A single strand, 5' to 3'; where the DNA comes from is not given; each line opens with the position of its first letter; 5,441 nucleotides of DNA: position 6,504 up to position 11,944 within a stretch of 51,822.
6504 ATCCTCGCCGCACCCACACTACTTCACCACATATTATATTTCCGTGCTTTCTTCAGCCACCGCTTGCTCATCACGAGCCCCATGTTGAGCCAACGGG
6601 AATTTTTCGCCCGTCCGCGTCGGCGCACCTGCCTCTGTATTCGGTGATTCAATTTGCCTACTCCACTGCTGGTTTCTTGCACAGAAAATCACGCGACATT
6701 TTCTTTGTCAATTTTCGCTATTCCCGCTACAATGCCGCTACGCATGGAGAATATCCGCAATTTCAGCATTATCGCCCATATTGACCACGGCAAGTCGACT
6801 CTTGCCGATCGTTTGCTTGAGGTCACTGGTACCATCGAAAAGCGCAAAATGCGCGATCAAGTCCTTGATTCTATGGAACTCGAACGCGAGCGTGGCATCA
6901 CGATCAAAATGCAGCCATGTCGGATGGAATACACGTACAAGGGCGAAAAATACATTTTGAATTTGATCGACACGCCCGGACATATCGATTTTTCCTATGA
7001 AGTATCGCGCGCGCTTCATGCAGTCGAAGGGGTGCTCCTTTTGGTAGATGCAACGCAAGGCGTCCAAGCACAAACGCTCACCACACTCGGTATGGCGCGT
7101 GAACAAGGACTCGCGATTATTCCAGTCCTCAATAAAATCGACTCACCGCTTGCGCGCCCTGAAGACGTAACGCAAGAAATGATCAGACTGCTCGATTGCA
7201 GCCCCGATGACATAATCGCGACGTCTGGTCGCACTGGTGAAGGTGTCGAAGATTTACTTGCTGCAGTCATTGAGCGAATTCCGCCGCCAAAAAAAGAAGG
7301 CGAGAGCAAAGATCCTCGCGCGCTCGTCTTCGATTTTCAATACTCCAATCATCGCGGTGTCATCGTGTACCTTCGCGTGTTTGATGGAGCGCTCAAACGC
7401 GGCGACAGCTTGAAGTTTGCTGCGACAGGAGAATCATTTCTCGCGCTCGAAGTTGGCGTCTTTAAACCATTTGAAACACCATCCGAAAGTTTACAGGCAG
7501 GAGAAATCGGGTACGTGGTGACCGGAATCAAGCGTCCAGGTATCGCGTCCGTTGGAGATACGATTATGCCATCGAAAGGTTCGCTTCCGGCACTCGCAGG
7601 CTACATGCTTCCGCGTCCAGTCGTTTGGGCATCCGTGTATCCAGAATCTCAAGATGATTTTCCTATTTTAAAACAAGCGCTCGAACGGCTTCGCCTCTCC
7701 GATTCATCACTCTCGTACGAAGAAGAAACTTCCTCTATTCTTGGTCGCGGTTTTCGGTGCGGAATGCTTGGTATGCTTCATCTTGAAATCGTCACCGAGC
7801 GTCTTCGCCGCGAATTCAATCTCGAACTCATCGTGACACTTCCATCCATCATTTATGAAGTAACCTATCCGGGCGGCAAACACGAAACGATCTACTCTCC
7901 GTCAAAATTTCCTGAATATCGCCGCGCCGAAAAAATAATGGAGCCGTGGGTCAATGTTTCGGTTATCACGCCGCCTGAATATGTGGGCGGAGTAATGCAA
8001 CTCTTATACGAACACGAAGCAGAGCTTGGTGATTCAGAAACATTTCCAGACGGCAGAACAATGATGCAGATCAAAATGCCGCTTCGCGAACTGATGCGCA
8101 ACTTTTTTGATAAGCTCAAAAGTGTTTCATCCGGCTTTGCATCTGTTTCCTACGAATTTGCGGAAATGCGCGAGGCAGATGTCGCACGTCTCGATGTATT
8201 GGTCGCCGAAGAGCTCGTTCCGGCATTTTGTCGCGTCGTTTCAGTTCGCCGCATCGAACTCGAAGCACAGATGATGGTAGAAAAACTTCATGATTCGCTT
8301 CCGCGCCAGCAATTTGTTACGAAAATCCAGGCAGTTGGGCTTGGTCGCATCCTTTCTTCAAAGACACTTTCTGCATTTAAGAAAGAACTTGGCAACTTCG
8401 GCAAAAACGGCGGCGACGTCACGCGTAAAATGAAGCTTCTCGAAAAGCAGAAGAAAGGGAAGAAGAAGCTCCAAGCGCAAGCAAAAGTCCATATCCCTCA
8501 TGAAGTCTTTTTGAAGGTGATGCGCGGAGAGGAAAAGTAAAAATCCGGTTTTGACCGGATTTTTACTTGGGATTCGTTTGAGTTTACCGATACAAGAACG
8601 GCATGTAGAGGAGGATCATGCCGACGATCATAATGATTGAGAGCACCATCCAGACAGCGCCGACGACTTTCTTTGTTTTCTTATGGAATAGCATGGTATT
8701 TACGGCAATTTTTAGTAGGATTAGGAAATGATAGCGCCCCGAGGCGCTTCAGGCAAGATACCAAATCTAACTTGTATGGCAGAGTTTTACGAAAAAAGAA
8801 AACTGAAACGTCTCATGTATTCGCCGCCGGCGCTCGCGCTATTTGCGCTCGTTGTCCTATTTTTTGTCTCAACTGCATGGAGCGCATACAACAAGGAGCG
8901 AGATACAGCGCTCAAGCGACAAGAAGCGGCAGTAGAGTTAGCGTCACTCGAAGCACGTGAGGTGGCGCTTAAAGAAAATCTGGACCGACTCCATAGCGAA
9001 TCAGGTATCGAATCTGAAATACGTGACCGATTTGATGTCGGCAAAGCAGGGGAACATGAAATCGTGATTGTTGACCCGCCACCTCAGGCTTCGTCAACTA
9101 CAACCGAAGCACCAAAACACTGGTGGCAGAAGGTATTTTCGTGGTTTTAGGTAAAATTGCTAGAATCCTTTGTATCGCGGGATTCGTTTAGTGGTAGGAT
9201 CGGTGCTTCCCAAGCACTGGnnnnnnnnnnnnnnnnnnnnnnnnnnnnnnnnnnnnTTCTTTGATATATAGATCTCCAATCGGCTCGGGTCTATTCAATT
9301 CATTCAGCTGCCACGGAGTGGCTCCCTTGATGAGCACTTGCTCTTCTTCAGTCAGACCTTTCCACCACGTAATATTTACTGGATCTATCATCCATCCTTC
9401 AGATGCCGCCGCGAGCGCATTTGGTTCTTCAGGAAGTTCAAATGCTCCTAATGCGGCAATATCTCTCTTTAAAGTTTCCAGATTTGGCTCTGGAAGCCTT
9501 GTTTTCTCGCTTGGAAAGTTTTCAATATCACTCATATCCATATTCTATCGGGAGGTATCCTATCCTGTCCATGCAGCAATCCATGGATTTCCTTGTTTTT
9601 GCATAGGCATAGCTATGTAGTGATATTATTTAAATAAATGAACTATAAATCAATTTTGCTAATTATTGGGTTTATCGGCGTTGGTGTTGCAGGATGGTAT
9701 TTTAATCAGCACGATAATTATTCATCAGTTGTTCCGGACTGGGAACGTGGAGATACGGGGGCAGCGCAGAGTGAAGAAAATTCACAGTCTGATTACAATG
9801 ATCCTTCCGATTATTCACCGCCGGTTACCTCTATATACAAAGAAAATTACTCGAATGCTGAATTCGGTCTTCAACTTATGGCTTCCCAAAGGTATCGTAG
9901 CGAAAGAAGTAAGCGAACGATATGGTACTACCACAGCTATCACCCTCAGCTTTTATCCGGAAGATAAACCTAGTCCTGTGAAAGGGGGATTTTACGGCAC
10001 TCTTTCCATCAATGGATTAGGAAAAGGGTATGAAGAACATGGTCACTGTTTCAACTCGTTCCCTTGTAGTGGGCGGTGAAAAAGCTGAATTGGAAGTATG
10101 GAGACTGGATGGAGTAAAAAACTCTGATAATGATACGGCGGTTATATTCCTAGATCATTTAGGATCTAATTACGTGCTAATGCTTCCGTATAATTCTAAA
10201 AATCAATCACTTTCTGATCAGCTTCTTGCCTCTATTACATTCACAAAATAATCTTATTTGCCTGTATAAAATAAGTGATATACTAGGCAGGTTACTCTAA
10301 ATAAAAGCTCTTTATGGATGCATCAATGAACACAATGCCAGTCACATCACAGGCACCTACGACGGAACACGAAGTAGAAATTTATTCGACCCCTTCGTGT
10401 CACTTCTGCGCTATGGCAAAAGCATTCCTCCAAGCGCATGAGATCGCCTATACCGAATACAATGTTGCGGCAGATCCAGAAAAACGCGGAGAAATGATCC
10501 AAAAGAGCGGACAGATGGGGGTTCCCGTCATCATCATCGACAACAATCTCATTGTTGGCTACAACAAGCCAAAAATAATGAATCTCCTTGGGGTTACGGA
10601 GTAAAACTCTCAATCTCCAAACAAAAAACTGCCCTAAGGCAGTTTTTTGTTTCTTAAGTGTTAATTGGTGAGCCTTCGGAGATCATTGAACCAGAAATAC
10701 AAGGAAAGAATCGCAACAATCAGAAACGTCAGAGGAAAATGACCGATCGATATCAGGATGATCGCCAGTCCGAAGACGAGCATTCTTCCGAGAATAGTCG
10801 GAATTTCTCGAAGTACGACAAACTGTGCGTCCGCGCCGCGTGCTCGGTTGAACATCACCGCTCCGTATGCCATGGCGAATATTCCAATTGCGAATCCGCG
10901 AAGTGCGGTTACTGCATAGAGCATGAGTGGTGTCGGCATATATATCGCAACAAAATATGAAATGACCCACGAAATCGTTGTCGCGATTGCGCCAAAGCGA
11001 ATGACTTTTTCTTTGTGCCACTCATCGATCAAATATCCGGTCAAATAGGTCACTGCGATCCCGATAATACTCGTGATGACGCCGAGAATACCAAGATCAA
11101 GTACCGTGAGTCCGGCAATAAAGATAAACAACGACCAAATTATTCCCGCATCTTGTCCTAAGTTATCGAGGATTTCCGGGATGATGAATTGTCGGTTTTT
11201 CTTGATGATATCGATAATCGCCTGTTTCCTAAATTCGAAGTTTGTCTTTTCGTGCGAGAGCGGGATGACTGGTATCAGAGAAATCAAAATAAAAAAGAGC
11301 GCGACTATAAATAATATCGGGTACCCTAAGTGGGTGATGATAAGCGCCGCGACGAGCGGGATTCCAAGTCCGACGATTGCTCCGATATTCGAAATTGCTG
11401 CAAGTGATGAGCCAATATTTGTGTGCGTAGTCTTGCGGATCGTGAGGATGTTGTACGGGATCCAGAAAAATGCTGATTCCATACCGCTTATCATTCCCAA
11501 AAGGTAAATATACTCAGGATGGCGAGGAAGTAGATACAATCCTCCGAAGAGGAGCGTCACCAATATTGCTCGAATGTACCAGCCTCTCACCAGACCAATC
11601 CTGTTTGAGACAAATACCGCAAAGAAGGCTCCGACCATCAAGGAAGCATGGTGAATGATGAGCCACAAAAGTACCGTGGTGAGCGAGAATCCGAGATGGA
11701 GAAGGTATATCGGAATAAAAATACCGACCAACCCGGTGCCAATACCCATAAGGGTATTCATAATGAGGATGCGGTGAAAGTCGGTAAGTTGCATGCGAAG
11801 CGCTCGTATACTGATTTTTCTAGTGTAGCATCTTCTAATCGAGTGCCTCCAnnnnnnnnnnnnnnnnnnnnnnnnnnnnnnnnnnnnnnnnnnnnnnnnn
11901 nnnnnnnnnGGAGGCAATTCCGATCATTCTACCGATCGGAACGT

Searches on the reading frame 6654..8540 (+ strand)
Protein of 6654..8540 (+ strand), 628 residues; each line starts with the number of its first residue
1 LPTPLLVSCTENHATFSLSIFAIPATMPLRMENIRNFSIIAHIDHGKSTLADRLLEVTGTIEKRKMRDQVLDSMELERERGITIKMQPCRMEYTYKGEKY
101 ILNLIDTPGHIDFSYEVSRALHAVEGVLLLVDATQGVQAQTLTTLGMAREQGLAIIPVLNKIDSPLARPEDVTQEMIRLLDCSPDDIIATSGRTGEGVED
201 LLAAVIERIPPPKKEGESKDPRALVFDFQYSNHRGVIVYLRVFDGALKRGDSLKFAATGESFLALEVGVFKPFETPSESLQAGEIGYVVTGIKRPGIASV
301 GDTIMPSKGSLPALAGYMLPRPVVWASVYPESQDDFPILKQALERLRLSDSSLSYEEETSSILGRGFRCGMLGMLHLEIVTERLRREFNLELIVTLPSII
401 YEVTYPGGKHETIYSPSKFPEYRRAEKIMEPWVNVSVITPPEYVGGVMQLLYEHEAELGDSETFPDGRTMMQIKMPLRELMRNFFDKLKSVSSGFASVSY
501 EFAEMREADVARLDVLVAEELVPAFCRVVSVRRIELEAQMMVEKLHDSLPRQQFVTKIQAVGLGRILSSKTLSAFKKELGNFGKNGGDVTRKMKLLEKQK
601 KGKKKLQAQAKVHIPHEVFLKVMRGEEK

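Call 24: search_protein_families(library=pfam, proteins=[window:6654-8540:+], max_evalue=0.001)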
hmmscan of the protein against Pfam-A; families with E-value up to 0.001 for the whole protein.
window:6654-8540:+ (628 aa): 7 families
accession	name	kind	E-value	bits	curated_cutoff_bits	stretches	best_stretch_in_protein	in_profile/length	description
PF00009.33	GTP_EFTU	-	7.5e-55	185.9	26.5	1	32-211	1-188/188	Elongation factor Tu GTP binding domain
PF06421.17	LepA_C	-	4.8e-24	85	29.7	1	519-623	3-106/107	GTP-binding protein LepA C-terminus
PF00679.30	EFG_C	-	2.3e-18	66.4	27.9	1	428-511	2-84/89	Elongation factor G C-terminus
PF14492.12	EFG_III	-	7.2e-10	39.2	27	1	319-394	1-73/75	Elongation Factor G, domain III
PF03144.31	GTP_EFTU_D2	-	5.4e-09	36.8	30.3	1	235-304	1-72/73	Elongation factor Tu domain 2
PF01926.29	MMR_HSR1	-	4.9e-05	23.8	21.9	1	45-161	10-113/113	50S ribosome-binding GTPase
PF22042.2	EF-G_D2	-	0.00016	22.1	27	1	222-257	3-38/84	Elongation factor G domain 2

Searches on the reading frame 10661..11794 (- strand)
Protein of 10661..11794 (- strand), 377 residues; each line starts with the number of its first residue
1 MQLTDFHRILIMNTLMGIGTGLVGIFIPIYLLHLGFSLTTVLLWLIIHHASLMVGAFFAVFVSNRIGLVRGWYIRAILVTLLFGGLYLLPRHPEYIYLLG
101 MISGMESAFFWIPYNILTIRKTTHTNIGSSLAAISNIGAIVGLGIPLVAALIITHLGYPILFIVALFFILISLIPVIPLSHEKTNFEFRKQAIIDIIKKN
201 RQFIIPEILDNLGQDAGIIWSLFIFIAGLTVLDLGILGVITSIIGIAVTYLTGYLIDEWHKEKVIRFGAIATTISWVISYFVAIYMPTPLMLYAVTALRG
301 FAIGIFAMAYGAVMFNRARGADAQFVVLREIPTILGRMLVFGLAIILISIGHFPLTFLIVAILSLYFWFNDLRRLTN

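Call 24: search_protein_families(library=pfam, proteins=[window:10661-11794:-], max_evalue=0.001)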
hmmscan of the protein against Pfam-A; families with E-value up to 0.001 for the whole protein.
window:10661-11794:- (377 aa): 1 family
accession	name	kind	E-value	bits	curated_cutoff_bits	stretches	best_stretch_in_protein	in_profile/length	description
PF07690.21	MFS_1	-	7.7e-15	55.1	33.4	2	10-226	2-215/347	Major Facilitator Superfamily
